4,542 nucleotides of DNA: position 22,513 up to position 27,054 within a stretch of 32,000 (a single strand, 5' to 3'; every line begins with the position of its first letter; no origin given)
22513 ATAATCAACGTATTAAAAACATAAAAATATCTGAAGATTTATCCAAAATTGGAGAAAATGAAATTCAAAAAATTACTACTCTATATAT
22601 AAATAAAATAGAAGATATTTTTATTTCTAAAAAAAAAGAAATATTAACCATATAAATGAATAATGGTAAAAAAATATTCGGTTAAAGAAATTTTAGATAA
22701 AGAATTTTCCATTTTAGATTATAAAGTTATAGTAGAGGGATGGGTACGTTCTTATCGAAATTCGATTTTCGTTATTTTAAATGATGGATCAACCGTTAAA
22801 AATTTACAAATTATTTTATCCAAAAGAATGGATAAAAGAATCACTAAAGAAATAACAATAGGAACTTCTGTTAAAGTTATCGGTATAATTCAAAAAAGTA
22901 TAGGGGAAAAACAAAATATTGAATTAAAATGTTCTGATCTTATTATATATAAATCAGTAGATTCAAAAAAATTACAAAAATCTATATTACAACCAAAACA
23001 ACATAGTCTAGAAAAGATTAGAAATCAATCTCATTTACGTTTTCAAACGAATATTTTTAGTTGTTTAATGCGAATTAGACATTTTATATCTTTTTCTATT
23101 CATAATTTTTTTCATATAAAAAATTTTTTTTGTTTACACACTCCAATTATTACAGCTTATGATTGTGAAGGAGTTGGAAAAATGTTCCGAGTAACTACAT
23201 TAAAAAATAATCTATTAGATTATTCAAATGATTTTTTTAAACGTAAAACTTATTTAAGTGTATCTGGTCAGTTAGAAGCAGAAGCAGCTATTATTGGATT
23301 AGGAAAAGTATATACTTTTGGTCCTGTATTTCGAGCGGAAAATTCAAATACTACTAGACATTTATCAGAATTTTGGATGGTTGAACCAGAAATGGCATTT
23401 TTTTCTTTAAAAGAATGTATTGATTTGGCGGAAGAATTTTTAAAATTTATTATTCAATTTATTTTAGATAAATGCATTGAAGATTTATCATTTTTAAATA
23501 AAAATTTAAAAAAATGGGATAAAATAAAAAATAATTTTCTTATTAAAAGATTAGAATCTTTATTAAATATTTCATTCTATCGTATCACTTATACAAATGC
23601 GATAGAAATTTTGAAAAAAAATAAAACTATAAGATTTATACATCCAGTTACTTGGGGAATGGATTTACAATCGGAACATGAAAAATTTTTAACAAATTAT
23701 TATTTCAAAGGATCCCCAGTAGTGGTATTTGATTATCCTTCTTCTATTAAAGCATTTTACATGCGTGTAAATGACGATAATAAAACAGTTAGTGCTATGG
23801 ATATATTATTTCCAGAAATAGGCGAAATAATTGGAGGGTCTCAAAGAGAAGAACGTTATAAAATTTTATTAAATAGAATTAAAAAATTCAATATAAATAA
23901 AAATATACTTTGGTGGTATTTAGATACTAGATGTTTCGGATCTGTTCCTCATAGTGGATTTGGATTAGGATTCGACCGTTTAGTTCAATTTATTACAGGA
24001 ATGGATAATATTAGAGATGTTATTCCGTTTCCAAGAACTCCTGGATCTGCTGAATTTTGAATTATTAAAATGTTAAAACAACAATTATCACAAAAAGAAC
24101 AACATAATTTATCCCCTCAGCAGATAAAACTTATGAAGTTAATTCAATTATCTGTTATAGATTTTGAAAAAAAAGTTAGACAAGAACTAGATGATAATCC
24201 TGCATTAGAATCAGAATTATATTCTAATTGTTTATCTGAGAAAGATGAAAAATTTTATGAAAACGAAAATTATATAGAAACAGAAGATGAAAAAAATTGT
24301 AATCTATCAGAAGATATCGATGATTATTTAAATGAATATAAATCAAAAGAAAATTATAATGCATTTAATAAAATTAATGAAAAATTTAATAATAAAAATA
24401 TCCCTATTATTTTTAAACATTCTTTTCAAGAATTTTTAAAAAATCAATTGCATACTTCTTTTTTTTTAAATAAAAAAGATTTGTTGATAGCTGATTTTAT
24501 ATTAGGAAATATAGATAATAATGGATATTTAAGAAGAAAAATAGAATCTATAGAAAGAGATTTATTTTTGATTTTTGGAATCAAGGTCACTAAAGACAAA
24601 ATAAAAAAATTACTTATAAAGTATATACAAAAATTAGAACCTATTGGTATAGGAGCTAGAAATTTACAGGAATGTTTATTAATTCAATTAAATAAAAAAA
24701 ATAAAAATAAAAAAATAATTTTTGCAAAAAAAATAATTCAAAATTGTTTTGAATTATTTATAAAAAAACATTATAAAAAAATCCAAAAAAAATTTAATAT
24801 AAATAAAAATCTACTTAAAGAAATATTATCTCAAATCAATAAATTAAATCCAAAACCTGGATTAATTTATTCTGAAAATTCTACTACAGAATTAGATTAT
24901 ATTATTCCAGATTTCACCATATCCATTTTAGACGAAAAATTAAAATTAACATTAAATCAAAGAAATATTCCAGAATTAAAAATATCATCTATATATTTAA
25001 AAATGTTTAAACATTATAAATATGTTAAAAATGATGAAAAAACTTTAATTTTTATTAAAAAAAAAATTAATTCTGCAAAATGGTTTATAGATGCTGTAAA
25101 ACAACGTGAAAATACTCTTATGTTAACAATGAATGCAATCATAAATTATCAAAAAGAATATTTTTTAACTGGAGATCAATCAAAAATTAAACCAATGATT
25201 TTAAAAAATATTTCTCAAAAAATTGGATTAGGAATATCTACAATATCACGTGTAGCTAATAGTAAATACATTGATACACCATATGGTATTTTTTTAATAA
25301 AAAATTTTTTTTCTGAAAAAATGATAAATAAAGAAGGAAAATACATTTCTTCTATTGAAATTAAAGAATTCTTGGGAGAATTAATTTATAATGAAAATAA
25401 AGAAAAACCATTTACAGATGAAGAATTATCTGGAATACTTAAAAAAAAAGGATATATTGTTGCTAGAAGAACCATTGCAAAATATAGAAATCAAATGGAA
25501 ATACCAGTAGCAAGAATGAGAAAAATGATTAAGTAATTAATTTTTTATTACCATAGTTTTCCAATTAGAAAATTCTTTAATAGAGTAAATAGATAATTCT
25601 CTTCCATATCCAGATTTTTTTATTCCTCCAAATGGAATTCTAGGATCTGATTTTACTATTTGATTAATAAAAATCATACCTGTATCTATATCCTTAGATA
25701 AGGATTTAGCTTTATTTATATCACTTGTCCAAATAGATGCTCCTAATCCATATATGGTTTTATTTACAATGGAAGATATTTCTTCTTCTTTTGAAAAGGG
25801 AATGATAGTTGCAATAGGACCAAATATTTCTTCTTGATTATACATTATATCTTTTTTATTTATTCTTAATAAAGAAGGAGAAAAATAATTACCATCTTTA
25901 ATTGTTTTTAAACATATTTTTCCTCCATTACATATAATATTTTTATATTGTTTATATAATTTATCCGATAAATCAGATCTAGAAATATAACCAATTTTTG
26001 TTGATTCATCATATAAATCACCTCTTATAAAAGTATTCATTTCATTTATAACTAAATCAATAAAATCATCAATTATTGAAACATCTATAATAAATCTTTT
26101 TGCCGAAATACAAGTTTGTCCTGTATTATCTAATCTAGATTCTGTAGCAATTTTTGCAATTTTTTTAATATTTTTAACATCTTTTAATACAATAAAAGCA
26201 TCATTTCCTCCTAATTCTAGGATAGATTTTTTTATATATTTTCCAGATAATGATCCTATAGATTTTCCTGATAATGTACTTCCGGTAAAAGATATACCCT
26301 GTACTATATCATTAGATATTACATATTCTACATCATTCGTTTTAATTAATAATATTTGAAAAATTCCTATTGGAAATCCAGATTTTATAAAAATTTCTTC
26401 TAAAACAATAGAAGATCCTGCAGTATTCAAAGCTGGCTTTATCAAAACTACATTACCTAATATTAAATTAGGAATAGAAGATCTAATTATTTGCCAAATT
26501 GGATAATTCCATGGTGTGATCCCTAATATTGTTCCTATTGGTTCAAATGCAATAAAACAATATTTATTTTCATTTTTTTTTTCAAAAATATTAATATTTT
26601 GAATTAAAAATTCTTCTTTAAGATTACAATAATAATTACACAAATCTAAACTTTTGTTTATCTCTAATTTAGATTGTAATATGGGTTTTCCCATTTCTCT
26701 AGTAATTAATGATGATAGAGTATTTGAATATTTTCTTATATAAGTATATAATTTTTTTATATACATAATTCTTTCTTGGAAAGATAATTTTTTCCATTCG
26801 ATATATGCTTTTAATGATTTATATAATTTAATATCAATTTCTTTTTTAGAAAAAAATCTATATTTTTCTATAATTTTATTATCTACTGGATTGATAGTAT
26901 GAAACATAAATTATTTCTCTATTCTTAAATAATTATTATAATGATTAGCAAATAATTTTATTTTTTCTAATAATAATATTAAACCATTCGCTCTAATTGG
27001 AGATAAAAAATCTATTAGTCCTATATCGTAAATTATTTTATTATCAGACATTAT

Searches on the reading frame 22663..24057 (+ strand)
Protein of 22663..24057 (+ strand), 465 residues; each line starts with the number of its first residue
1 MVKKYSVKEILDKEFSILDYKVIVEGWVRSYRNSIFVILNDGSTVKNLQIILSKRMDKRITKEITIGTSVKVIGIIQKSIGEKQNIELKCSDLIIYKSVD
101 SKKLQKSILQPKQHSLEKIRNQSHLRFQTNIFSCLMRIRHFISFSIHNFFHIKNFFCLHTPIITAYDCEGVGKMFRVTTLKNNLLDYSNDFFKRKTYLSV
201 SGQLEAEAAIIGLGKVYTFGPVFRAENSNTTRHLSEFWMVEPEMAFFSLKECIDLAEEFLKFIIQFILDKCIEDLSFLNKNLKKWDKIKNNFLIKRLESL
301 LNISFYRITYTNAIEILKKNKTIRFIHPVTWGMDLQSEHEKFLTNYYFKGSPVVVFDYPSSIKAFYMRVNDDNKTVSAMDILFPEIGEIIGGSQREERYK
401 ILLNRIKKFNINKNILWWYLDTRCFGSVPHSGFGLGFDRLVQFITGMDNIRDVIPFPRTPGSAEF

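Call 17: search_protein_families(library=ncbifam, proteins=[window:22663-24057:+], max_evalue=0.00001)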
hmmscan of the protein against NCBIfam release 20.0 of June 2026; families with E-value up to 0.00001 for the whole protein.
window:22663-24057:+ (465 aa): 16 families
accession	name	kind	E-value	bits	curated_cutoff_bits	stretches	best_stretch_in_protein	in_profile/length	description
NF003037.0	PRK03932.1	equivalog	1.6e-176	587.7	414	1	3-465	2-451/451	asparagine--tRNA ligase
TIGR00457.1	asnS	equivalog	1.1e-163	545.3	342.6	1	6-465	3-455/455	asparagine--tRNA ligase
NF003483.0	PRK05159.1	equivalog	5.9e-68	229.7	353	1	19-458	17-431/438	aspartate--tRNA(Asn) ligase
TIGR00458.1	aspS_nondisc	equivalog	8.3e-56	189.8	368.4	1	20-460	13-423/428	aspartate--tRNA(Asn) ligase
NF005052.0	PRK06462.1-1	equivalog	4.7e-35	121.3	368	1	115-462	28-349/353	asparagine synthetase A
NF005054.0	PRK06462.1-4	equivalog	8.8e-28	97.3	309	2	349-463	201-315/318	asparagine synthetase A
TIGR00499.1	lysS_bact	equivalog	4.9e-27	94.7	427.6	1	16-458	50-491/496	lysine--tRNA ligase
TIGR00459.1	aspS_bact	equivalog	9.1e-27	93.6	373.85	2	18-269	15-262/586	aspartate--tRNA ligase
NF001756.1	PRK00484.1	subfamily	1.2e-25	90.1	468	1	15-458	47-484/488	lysine--tRNA ligase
NF005055.0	PRK06462.1-5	equivalog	1.1e-24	87.2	389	1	129-458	24-333/341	asparagine synthetase A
NF001750.0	PRK00476.1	equivalog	5.7e-24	84.4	443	2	18-272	17-270/590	aspartate--tRNA ligase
NF005053.0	PRK06462.1-3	equivalog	1.5e-19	70.7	322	1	190-455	13-263/274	asparagine synthetase A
TIGR00462.1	genX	equivalog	1.1e-11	44.7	286.9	1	139-456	4-304/304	EF-P lysine aminoacylase EpmA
NF006828.0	PRK09350.1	equivalog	5.3e-10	39.1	264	1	140-457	20-321/325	elongation factor P--(R)-beta-lysine ligase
NF009101.0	PRK12445.1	subfamily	8.9e-09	34.4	1026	1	136-458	184-500/505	lysine--tRNA ligase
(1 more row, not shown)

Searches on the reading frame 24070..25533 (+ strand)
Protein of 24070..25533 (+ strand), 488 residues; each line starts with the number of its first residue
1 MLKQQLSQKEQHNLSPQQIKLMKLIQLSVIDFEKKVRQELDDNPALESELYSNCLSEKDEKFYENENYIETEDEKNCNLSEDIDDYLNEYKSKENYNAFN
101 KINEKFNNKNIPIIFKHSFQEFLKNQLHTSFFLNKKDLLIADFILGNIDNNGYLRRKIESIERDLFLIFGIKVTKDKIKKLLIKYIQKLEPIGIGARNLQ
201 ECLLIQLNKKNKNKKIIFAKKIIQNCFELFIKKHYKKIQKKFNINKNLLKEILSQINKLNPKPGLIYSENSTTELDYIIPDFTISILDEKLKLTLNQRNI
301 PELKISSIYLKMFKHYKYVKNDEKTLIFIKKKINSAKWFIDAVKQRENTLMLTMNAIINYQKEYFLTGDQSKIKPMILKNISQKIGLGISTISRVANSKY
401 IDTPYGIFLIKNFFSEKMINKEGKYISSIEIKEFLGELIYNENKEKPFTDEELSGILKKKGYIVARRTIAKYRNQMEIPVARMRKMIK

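Call 17: search_protein_families(library=ncbifam, proteins=[window:24070-25533:+], max_evalue=0.00001)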
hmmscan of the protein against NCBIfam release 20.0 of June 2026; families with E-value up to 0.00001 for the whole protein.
window:24070-25533:+ (488 aa): 7 families
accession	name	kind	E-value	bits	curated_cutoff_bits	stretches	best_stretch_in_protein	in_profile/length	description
TIGR02395.1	rpoN_sigma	equivalog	6.1e-112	374.8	277.35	1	8-485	1-434/434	RNA polymerase factor sigma-54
NF004595.0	PRK05932.1-2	equivalog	1.3e-102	344.2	513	1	4-487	5-483/484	RNA polymerase factor sigma-54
NF009118.0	PRK12469.1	subfamily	4.2e-86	289.7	396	1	4-486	5-480/483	RNA polymerase factor sigma-54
NF004598.0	PRK05932.1-5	equivalog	7e-86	289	621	1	5-487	6-504/504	RNA polymerase factor sigma-54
NF004597.0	PRK05932.1-4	equivalog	2.3e-78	263.8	817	1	5-486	6-475/477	RNA polymerase factor sigma-54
NF004596.0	PRK05932.1-3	subfamily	2.5e-72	244.5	499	1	5-485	8-505/515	RNA polymerase factor sigma-54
NF004602.0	PRK05932.2-4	equivalog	5.4e-51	173.7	506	1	1-486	2-410/416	RNA polymerase factor sigma-54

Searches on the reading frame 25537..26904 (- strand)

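Call 17: search_protein_families(library=ncbifam, proteins=[window:25537-26904:-], max_evalue=0.00001)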
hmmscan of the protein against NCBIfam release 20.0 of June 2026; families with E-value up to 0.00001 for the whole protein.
window:25537-26904:- (455 aa): 39 families (the best 25 are shown)
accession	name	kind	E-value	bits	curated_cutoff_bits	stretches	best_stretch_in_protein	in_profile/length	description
NF006915.0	PRK09406.1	equivalog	2.7e-110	369.4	730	1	2-452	4-455/457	NADP-dependent succinic semialdehyde dehydrogenase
NF010575.0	PRK13968.1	equivalog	3.4e-101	339.6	855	1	3-451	11-457/462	succinate-semialdehyde dehydrogenase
NF042989.1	AldDh_AldH_Clos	equivalog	1.5e-93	314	800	1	3-451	5-455/458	aldehyde dehydrogenase AldH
TIGR01780.1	SSADH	subfamily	1.4e-82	278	646.35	1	5-447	3-446/448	succinate-semialdehyde dehydrogenase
NF040648.1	lactal_redase_Meth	equivalog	1.1e-81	275.2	650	1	3-454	15-463/463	lactaldehyde dehydrogenase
TIGR01804.1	BADH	equivalog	1.7e-77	260.9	668.6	1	2-449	16-467/467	betaine-aldehyde dehydrogenase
NF047626.1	SulfactDhSafD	equivalog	3.2e-77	260.5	700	1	2-453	4-454/454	sulfoacetaldehyde dehydrogenase SafD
NF009725.0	PRK13252.1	equivalog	3.5e-76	256.6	593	1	1-453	24-479/488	betaine-aldehyde dehydrogenase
NF010000.0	PRK13473.1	subfamily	1.1e-75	255.2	615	1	3-453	21-472/475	aminobutyraldehyde dehydrogenase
TIGR03216.1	OH_muco_semi_DH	equivalog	1.2e-68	231.8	693.25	1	1-454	16-480/481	2-hydroxymuconic semialdehyde dehydrogenase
NF040869.1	G3PDH_Arch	equivalog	1.8e-68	231.5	780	1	5-453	39-491/502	NADP-dependent glyceraldehyde-3-phosphate dehydrogenase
NF042993.1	AlphKGSA_gudD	equivalog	8e-68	229.3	770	1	3-454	23-481/481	alpha-ketoglutaric semialdehyde dehydrogenase GucD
NF008415.0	PRK11241.1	equivalog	1.4e-66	225.1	828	1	5-453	32-480/482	NADP-dependent succinate-semialdehyde dehydrogenase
TIGR02299.1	HpaE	equivalog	2e-66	224.5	638.35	1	1-453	18-476/488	5-carboxymethyl-2-hydroxymuconate semialdehyde dehydrogenase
NF045735.1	PaDhStyDPseudo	equivalog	8.4e-64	216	850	1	4-453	23-481/483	phenylacetaldehyde dehydrogenase StyD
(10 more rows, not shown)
